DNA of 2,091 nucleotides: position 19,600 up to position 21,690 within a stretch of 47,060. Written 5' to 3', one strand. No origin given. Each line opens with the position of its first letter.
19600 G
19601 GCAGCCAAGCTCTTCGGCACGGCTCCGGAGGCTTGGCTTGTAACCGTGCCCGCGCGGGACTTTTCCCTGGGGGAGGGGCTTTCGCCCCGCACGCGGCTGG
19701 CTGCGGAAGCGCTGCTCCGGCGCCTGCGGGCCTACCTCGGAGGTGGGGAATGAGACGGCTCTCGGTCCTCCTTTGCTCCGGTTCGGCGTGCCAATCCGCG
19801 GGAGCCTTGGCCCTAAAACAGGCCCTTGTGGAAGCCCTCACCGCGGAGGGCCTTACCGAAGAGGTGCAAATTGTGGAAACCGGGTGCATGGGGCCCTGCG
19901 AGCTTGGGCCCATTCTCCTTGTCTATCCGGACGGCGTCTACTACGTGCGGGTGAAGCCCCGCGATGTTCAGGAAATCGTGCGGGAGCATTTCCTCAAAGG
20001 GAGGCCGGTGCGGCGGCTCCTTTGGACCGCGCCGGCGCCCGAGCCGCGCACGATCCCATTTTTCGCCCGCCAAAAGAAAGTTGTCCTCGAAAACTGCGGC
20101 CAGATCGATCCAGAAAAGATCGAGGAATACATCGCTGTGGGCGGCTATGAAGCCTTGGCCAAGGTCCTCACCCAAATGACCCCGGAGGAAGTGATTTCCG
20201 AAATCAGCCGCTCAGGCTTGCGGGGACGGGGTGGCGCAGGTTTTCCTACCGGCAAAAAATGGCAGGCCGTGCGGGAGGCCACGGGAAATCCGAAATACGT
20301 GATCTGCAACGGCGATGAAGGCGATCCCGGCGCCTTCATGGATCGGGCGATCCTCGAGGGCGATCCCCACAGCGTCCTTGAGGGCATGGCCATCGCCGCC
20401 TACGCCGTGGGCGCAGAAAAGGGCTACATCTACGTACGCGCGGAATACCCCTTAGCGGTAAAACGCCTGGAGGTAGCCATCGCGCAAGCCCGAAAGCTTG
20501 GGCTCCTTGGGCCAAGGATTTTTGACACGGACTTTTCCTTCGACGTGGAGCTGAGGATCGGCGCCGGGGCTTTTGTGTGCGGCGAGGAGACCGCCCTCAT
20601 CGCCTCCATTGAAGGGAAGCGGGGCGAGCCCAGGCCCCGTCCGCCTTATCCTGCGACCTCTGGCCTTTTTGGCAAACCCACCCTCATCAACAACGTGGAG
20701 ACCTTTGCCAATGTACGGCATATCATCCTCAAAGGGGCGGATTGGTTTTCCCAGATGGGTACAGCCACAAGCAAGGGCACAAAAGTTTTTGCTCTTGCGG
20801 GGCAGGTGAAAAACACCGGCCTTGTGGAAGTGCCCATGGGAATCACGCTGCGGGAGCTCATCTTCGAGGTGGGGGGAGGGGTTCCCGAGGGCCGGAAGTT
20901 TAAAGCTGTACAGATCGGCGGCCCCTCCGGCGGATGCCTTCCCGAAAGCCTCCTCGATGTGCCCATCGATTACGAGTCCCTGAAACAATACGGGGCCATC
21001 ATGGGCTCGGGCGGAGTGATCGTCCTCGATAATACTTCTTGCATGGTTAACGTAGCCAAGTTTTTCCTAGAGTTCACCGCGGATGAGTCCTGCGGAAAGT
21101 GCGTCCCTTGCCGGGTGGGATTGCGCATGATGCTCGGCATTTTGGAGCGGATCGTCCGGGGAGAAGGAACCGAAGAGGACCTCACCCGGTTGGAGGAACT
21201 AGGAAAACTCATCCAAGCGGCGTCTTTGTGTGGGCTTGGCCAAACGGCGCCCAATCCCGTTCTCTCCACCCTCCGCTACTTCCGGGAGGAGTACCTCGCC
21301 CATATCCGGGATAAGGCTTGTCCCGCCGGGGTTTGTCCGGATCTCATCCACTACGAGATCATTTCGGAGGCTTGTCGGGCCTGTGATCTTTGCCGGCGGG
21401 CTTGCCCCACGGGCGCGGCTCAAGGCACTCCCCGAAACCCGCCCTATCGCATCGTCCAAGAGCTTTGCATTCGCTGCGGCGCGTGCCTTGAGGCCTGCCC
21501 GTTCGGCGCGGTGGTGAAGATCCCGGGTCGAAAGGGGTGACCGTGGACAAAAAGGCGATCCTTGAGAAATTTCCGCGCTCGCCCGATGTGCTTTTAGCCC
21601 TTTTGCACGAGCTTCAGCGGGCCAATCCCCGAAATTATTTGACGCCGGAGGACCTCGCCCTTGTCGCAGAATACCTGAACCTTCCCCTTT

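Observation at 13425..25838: [NiFe] hydrogenase core placed inside a HydABC-type (electron-bifurcating) flavoprotein and regulator scaffold, encoded as 16 translationally coupled genes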

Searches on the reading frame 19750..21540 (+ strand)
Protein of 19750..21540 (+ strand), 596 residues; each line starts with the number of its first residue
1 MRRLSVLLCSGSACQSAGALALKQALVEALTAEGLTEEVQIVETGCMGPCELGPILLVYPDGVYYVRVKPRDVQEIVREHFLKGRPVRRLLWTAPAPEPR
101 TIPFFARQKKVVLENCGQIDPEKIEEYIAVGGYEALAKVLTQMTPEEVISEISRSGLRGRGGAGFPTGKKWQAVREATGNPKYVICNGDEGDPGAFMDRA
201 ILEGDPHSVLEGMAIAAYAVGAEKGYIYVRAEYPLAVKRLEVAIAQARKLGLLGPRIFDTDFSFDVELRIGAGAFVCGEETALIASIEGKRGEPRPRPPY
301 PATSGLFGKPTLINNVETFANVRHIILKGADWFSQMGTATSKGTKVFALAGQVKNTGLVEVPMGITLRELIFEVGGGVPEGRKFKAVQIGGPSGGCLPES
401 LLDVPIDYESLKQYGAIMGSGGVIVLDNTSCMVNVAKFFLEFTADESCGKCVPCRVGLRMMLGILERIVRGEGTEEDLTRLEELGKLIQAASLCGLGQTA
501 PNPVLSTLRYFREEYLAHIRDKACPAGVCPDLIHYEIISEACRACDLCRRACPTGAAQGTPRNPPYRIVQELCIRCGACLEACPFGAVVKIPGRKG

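Call 8: search_protein_families(library=pfam, proteins=[window:19750-21540:+])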
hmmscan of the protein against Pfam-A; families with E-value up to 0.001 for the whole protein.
window:19750-21540:+ (596 aa): 13 families
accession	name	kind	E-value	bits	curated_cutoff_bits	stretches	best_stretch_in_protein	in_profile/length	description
PF01512.22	Complex1_51K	-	1.8e-49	168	31.2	1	152-323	1-149/150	Nuo51 FMN-binding domain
PF10589.14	NADH_4Fe-4S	-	5.8e-34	116.3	23.5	1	435-518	2-85/85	NADH-ubiquinone oxidoreductase-F iron-sulfur binding region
PF00037.32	Fer4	-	2.8e-09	36.9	21.1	2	567-588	2-23/24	4Fe-4S binding domain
PF13237.11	Fer4_10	-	4.6e-08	33.3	25.5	1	537-584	4-53/53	4Fe-4S dicluster domain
PF10531.15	SLBB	-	1.3e-07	31.8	27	1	347-395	2-53/55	SLBB domain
PF12838.12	Fer4_7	-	1.6e-07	32.1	27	1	542-587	2-52/52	4Fe-4S dicluster domain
PF13187.11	Fer4_9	-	6.5e-07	29.7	27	1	541-587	1-51/52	4Fe-4S dicluster domain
PF01257.25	2Fe-2S_thioredx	-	7e-07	29.6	24.8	1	4-79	66-143/145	Thioredoxin-like [2Fe-2S] ferredoxin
PF22461.2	SLBB_2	-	6.1e-06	26.7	27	1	347-392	3-49/79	SLBB domain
PF12837.12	Fer4_6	-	3e-05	24.2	25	1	568-587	4-23/24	4Fe-4S binding domain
PF12797.12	Fer4_2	-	6.9e-05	23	24.5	1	566-585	3-22/22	4Fe-4S binding domain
PF13183.11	Fer4_8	-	0.00016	22.6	27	0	571-589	3-21/68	4Fe-4S dicluster domain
PF12800.12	Fer4_4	-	0.00082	20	24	0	571-586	2-17/17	4Fe-4S binding domain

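Call 10: search_solved_structures(query=window:19750-21540:+, max_evalue=1e-30)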
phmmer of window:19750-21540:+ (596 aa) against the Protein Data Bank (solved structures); distinct sequences matched with E-value up to 1e-30: 61 (the best 60 are shown).
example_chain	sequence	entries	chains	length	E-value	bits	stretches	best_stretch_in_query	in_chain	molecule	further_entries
7t2r_B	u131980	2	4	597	1.6e-264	882.6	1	3-591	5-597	NiFe hydrogenase subunit B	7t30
7q4v_B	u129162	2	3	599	7.5e-255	850.6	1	2-590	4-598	Iron hydrogenase HydB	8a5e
9bov_B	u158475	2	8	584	3.6e-226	755.9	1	10-588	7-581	NADH dehydrogenase (Quinone)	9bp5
8a6t_B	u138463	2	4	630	1.5e-221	740.7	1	3-590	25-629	Electron bifurcating hydrogenase subunit HydB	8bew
9n5u_B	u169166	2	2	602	1.1e-218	731.1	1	13-589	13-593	NfnB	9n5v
8oh5_B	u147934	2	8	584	8.1e-218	728.3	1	11-588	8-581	NAD-reducing hydrogenase subunit HoxF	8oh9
7q4w_B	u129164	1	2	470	1.3e-216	724.4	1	124-590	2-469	Iron hydrogenase HydB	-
7p5h_B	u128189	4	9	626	1e-211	708.2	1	4-588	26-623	Fe-hydrogenase, subunit beta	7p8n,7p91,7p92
9mqx_B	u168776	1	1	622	7e-199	665.8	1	6-589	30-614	NADH:ubiquinone oxidoreductase, NADH-binding (51 kD) subunit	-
2fug_1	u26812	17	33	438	4.7e-127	428.6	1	115-523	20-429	NADH-quinone oxidoreductase chain 1 | NADH-QUINONE OXIDOREDUCTASE SUBUNIT 1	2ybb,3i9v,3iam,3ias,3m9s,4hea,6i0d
6vw7_B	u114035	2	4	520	3.4e-126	425.7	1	22-515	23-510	NAD-dependent formate dehydrogenase beta subunit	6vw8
9wxb_C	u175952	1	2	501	1.4e-115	390.7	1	100-515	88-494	Formate dehydrogenase beta subunit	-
6tg9_B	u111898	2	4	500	2.9e-115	389.7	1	12-515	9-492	Formate dehydrogenase subunit beta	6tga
9fe7_B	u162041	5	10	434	2.7e-114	386.5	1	119-520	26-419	NADH-quinone oxidoreductase subunit F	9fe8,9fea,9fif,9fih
6hl2_B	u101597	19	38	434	2.6e-113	383.2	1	119-520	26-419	NADH-quinone oxidoreductase subunit F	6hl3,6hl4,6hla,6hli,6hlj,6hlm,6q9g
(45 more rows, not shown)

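Call 19: search_solved_structures(query=window:19750-21540:+, max_evalue=1e-250, show_alignments=2)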
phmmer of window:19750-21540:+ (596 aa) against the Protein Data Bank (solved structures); distinct sequences matched with E-value up to 1e-250: 2.
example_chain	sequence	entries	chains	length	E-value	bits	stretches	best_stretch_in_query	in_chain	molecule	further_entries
7t2r_B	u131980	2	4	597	1.6e-264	882.6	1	3-591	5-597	NiFe hydrogenase subunit B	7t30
7q4v_B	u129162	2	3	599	7.5e-255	850.6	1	2-590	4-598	Iron hydrogenase HydB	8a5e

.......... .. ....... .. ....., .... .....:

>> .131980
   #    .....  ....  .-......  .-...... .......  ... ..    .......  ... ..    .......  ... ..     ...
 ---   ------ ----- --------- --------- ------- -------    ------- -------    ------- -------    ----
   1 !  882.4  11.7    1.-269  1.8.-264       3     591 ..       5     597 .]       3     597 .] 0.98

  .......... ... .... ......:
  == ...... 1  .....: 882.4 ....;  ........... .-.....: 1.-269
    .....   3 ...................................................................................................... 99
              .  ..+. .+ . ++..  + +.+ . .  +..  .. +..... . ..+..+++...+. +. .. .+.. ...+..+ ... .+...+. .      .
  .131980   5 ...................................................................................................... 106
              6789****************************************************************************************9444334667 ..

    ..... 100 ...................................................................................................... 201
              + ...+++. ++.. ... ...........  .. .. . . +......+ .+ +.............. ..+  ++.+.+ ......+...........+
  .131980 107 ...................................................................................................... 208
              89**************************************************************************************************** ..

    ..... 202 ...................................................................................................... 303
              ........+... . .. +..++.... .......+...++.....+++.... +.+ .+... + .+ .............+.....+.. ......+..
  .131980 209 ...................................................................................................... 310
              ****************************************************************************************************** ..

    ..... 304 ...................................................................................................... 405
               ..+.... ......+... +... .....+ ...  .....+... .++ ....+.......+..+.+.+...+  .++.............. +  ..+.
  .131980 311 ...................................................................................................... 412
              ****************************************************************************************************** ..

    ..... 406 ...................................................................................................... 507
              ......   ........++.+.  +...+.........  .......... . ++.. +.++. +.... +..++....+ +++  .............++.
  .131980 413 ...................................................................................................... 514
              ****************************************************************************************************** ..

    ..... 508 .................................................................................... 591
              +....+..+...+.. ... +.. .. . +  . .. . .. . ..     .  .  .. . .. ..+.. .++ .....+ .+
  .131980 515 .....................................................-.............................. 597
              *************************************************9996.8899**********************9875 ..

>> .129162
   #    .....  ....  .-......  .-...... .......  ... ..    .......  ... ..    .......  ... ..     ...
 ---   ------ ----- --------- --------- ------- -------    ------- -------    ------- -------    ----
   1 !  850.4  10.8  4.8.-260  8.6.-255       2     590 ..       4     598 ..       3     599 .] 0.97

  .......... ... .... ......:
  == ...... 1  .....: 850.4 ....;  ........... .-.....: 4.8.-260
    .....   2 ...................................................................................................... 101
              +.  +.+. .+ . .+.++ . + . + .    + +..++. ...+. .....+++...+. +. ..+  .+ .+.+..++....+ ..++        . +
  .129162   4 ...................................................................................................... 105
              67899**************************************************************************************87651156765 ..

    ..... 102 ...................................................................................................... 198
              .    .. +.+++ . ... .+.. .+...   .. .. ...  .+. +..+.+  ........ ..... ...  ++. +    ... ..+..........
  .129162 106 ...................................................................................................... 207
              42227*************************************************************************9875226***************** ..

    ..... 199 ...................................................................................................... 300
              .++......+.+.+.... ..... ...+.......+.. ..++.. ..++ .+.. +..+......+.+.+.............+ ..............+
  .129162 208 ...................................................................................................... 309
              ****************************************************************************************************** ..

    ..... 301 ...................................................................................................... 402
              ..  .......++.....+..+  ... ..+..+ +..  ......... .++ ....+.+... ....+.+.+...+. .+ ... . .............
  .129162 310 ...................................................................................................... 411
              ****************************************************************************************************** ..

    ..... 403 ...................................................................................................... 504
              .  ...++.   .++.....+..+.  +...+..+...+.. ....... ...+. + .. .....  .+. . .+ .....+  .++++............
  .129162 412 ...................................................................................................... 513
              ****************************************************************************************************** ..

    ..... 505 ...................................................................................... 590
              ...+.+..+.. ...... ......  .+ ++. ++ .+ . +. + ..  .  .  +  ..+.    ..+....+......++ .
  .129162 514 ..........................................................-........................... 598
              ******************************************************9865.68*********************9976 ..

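Call 21: find_homologous_proteins(query=window:19750-21540:+, max_evalue=1e-50)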
Query window:19750-21540:+ (596 aa): 8000 proteins with E <= 1e-50 among 8000 candidates; the best 120 are listed.
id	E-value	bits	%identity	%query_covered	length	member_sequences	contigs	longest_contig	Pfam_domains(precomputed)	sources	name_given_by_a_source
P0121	0.0e+0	1331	97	100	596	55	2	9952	PF10531.16,PF10589.15,PF12837.13,PF00037.33,PF01257.26,PF22461.3,PF12838.13,PF01512.23,PF13237.12,PF13187.12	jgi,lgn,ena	-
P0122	0.0e+0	1271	92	100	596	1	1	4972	PF10531.16,PF10589.15,PF12837.13,PF00037.33,PF01257.26,PF22461.3,PF12838.13,PF01512.23,PF13237.12,PF13187.12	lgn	-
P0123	0.0e+0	1268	92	100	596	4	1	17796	PF10531.16,PF10589.15,PF12837.13,PF00037.33,PF01257.26,PF22461.3,PF12838.13,PF01512.23,PF13237.12,PF13187.12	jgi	-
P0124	0.0e+0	1268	92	100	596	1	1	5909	PF14697.12,PF10531.16,PF10589.15,PF12837.13,PF00037.33,PF01257.26,PF22461.3,PF12838.13,PF01512.23,PF13237.12,PF13187.12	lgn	-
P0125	0.0e+0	1268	92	100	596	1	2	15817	PF10531.16,PF10589.15,PF12837.13,PF00037.33,PF01257.26,PF22461.3,PF12838.13,PF01512.23,PF13237.12,PF13187.12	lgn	-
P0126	0.0e+0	1265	92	100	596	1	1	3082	PF10531.16,PF10589.15,PF12837.13,PF00037.33,PF01257.26,PF22461.3,PF12838.13,PF01512.23,PF13237.12,PF13187.12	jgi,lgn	-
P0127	0.0e+0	1263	95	97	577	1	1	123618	PF10531.16,PF10589.15,PF12837.13,PF00037.33,PF22461.3,PF12838.13,PF01512.23,PF13237.12,PF13187.12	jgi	jgi:NADH:ubiquinone oxidoreductase subunit F (NADH-binding)/(2Fe-2S) ferredoxin/Pyruvate/2-oxoacid:f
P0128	0.0e+0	1262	91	100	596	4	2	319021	PF10531.16,PF10589.15,PF12837.13,PF00037.33,PF01257.26,PF12838.13,PF01512.23,PF13237.12,PF13187.12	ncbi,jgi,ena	ncbi:MAG: NADH-ubiquinone oxidoreductase-F iron-sulfur binding region domain-containing protein [Can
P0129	0.0e+0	1261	91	100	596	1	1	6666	PF14697.12,PF10531.16,PF10589.15,PF12837.13,PF00037.33,PF01257.26,PF22461.3,PF12838.13,PF01512.23,PF13237.12,PF13187.12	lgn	-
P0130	0.0e+0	1252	90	100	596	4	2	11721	PF10531.16,PF10589.15,PF12797.13,PF12837.13,PF00037.33,PF01257.26,PF22461.3,PF12838.13,PF01512.23,PF13237.12,PF13187.12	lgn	-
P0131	0.0e+0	1246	90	100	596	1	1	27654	PF10531.16,PF10589.15,PF12797.13,PF12837.13,PF00037.33,PF01257.26,PF22461.3,PF12838.13,PF01512.23,PF13237.12,PF13187.12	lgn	-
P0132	0.0e+0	1243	90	100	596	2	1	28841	PF10531.16,PF10589.15,PF12797.13,PF12837.13,PF00037.33,PF01257.26,PF22461.3,PF12838.13,PF01512.23,PF13237.12,PF13187.12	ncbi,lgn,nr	ncbi:MAG: NADH-quinone oxidoreductase subunit NuoF [Candidatus Bipolaricaulota bacterium]|nr:NADH-qu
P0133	0.0e+0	1234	89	100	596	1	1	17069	PF14697.12,PF12837.13,PF01257.26,PF12838.13,PF10531.16,PF10589.15,PF12797.13,PF00037.33,PF22461.3,PF01512.23,PF13237.12,PF13187.12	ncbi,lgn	-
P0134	0.0e+0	1217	88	100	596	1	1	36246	PF10531.16,PF10589.15,PF00037.33,PF01257.26,PF22461.3,PF12838.13,PF01512.23,PF13237.12,PF13183.12,PF13187.12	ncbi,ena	-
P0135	0.0e+0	1215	88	100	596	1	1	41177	PF10531.16,PF10589.15,PF00037.33,PF01257.26,PF22461.3,PF12838.13,PF01512.23,PF13237.12,PF13183.12,PF13187.12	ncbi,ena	-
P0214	2.7e-290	983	69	98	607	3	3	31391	PF14697.12,PF10531.16,PF10589.15,PF12797.13,PF12837.13,PF00037.33,PF01257.26,PF12838.13,PF01512.23,PF13237.12,PF13187.12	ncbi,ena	-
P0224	4.9e-287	972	70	99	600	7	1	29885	PF10589.15,PF12797.13,PF00037.33,PF01257.26,PF12838.13,PF01512.23,PF13237.12,PF13187.12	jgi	-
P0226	8.9e-286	968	70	98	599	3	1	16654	PF14697.12,PF10531.16,PF10589.15,PF12797.13,PF00037.33,PF01257.26,PF12838.13,PF01512.23,PF13237.12,PF13187.12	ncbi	-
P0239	3.7e-283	959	68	98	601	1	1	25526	PF14697.12,PF12837.13,PF01257.26,PF12838.13,PF10531.16,PF10589.15,PF12797.13,PF00037.33,PF22461.3,PF01512.23,PF13237.12,PF13187.12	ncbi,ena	-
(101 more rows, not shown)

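Call 33: search_protein_families(library=ncbifam, max_evalue=0.01, proteins=[window:19750-21540:+])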
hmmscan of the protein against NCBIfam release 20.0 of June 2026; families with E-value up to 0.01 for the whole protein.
window:19750-21540:+ (596 aa): 47 families (the best 25 are shown)
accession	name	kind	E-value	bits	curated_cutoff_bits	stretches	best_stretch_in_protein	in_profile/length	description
TIGR01959.1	nuoF_fam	equivalog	1.5e-149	497.9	558.65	1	117-519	7-410/410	NADH-quinone oxidoreductase subunit NuoF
NF008436.0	PRK11278.1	equivalog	4.6e-116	388.4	749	1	121-523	24-430/448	NADH-quinone oxidoreductase subunit NuoF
NF010120.0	PRK13596.1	equivalog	7.4e-115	383.9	389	1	109-521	5-419/433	NADH-quinone oxidoreductase subunit NuoF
NF041612.1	fdxn_Clost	equivalog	1.1e-15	58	150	1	13-90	23-100/102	2Fe-2S ferredoxin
NF041613.1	fdxn_Azotob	equivalog_domain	4.1e-15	56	195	1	13-87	23-97/107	2Fe-2S ferredoxin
NF003454.1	PRK05035.1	equivalog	4.9e-15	55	345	1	138-397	116-337/556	electron transport complex subunit RsxC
TIGR04481.1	PR_assoc_PrdC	equivalog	2.8e-14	52.7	490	1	133-395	60-286/425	proline reductase-associated electron transfer protein PrdC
TIGR01945.1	rnfC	subfamily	2.1e-12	46.3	245.95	1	119-396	99-333/435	RnfABCDGE type electron transport complex subunit C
NF058577.1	FdxA_fam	equivalog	2e-08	34.3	65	1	537-587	4-52/52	4Fe-4S ferredoxin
TIGR04105.1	FeFe_hydrog_B1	subfamily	2.7e-08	32.9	450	1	517-589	137-206/462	monomeric [FeFe] hydrogenase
NF043039.1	HgcAB_like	equivalog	3.3e-06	26.9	285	1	534-588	294-349/350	HgcAB-like fusion protein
TIGR01944.1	rnfB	subfamily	3.5e-06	26.7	68.7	1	537-590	110-162/190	RnfABCDGE type electron transport complex subunit B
NF038196.1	ferrodoxin_EFR1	subfamily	2.1e-05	24.7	75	1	538-588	182-229/242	EFR1 family ferrodoxin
TIGR03294.1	FrhG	equivalog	2.8e-05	24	245.5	1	510-584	142-216/228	coenzyme F420 hydrogenase subunit gamma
NF045874.1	Vhu_polyferre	exception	2.8e-05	23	600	1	537-588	262-309/381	F420-non-reducing hydrogenase associated-polyferredoxin VhuB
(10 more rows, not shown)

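Call 37: find_encoding_contigs(protein=P0224, flank=10000, max_places=2)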
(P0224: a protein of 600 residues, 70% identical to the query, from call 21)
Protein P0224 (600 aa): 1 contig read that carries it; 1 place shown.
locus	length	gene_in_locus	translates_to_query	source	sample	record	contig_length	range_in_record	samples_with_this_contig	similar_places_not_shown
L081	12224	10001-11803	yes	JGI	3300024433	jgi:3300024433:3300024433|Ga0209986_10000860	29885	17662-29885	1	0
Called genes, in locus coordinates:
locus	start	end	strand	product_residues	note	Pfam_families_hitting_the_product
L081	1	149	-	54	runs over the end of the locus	-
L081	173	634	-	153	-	PF13527:Acetyltransf_9 (weak), PF00583:Acetyltransf_1, PF13508:Acetyltransf_7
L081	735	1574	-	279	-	-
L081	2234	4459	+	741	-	PF02861:Clp_N, PF13191:AAA_16 (weak), PF00004:AAA, PF17871:AAA_lid_9, PF00004:AAA, PF07724:AAA_2, PF07728:AAA_5, PF10431:ClpB_D2-small, +10 more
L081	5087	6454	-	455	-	PF00390:malic, PF03949:Malic_M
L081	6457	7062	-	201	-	PF05683:Fumerase_C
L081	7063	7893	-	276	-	PF05681:Fumerase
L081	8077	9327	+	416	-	PF01676:Metalloenzyme, PF10143:PhosphMutase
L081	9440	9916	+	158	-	PF01257:2Fe-2S_thioredx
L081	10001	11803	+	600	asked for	PF01257:2Fe-2S_thioredx, PF01512:Complex1_51K, PF12797:Fer4_2 (faint), PF10589:NADH_4Fe-4S, PF12838:Fer4_7 (weak), PF13187:Fer4_9 (weak), PF13237:Fer4_10, PF00037:Fer4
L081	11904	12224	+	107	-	?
